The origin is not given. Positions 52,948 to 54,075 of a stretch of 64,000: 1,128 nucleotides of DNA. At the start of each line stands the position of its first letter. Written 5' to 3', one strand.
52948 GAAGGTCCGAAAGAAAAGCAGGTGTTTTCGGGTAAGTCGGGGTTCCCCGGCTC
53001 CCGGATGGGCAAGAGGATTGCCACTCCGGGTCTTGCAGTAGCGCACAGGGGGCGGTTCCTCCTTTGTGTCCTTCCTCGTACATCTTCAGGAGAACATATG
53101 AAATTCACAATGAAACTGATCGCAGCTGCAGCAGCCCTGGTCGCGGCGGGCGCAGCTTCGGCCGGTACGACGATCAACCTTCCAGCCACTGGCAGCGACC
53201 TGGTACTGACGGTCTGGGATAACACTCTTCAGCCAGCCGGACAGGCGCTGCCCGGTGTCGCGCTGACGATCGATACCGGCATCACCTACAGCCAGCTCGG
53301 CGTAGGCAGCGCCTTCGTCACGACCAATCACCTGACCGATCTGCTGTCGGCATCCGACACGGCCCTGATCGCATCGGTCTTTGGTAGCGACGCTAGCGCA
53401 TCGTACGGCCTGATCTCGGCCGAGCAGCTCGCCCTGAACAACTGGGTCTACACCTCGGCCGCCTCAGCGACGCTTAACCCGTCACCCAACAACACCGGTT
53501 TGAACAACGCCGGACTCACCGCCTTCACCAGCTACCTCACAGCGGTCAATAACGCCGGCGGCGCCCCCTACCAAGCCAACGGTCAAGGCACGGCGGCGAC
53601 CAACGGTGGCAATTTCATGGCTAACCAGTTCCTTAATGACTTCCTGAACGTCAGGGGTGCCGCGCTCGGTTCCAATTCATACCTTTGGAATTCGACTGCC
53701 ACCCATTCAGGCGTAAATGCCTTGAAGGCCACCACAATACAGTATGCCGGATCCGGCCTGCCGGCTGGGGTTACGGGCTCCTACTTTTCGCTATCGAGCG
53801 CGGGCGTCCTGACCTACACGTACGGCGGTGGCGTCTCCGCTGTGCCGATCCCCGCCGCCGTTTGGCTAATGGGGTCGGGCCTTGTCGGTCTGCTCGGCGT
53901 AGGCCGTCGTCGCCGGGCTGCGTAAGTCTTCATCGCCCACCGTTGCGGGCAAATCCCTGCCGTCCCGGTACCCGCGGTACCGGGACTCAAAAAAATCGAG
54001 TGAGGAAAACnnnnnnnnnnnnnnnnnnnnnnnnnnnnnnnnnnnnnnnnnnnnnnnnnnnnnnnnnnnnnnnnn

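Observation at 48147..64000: Two-partner secretion pair split by a GT41 glycosyltransferase, an orphan pseudopilin, an exosortase cargo and a secreted protein, placed directly beside prsT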

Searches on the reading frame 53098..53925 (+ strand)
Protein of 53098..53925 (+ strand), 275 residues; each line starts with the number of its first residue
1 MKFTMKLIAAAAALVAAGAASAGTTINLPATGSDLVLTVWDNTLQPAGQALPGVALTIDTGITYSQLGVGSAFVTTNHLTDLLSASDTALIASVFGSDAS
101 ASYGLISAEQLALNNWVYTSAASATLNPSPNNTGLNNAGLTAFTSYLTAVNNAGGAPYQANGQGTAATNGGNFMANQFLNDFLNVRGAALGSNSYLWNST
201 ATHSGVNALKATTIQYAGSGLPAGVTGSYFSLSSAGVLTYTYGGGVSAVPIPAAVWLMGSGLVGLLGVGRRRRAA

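Call 8: search_protein_families(library=pfam, proteins=[window:53098-53925:+], max_evalue=0.01)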
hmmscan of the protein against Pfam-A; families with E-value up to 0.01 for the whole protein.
window:53098-53925:+ (275 aa): 0 families

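Call 9: search_protein_families(library=ncbifam, proteins=[window:53098-53925:+], max_evalue=0.01)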
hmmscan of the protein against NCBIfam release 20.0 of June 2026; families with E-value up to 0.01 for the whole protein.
window:53098-53925:+ (275 aa): 2 families
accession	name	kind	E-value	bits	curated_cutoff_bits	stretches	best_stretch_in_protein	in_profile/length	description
NF033554.9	floc_PepA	equivalog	0.00019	21.4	80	1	4-273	3-261/261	flocculation-associated PEP-CTERM protein PepA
TIGR03370.1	VPLPA-CTERM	domain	0.0002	21.3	25.35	1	249-273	1-25/25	VPLPA-CTERM sorting domain-containing protein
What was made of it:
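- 53098..53925 (+): PepA-like surface protein with a VPLPA-type CTERM sorting signal (275 aa), the presumptive XrtD cargo. TIGR03370 scores 21.3 bits (cut-off 25.35) and floc_PepA scores 21.4 (cut-off 80) (call 9).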

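Call 79: search_protein_families(library=ncbifam, alignment_id=A4, max_evalue=0.01)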
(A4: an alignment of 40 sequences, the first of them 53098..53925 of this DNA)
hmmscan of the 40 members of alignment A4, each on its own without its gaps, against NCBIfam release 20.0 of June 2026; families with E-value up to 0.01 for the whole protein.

A. member 1, window:53098-53925:+ (275 aa): 2 families
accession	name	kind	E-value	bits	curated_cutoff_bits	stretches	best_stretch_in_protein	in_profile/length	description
NF033554.9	floc_PepA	equivalog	0.00019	21.4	80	1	4-273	3-261/261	flocculation-associated PEP-CTERM protein PepA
TIGR03370.1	VPLPA-CTERM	domain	0.0002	21.3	25.35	1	249-273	1-25/25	VPLPA-CTERM sorting domain-containing protein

B. families by the number of members that match (of 40 scanned): 14 families
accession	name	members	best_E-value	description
TIGR03370.1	VPLPA-CTERM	32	7.1e-09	VPLPA-CTERM sorting domain-containing protein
NF033554.9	floc_PepA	28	1.1e-11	flocculation-associated PEP-CTERM protein PepA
NF041538.1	PEP_EDSA_1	25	2.6e-08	EDSAP-1 family PEP-CTERM protein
NF038129.1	PEP_NF038129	17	4.7e-09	NF038129 family PEP-CTERM protein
NF038125.1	PEP_CTERM_THxN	15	1.3e-05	THxN family PEP-CTERM protein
NF038124.1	PEP_CTERM_TLD_A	9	3.9e-05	PEP_CTERM-anchored TLD domain-containing protein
NF038126.1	PEP_CTERM_FxDxF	7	9e-13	FxDxF family PEP-CTERM protein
NF038119.1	PEP_CTERM_MHFG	7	2.7e-07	MHFG family PEP-CTERM protein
NF046088.1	anchor_EppA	7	0.00016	EPS-associated small membrane protein EppA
NF038118.1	PEP_CTERM_CCXG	7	0.00032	CCXG family PEP-CTERM protein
NF041927.1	Xrt_dep_XDP1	7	0.00067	exosortase-dependent surface protein XDP1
NF038120.1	PEP_CTERM_QFxxD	6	0.0012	NF038120 family PEP-CTERM protein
NF035944.1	PEPxxWA-CTERM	5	6.2e-08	PEPxxWA-CTERM sorting domain-containing protein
TIGR02595.1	PEP_CTERM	4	0.0016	PEP-CTERM sorting domain-containing protein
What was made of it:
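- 53098..53925 (+): Across the family, 32 of 40 members hit VPLPA-CTERM and 28 of 40 hit floc_PepA (call 79).
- On Exosortase XrtD / VPLPA-CTERM system: 32 of 40 orthologues match the model at E<=0.01 (call 79).
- Closest known: pepA-prsT of Aquincola tertiaricarbonis and Zoogloea. Same: Family members match the floc_PepA model weakly over their full length (28 of 40, best 1e-11; call 79).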
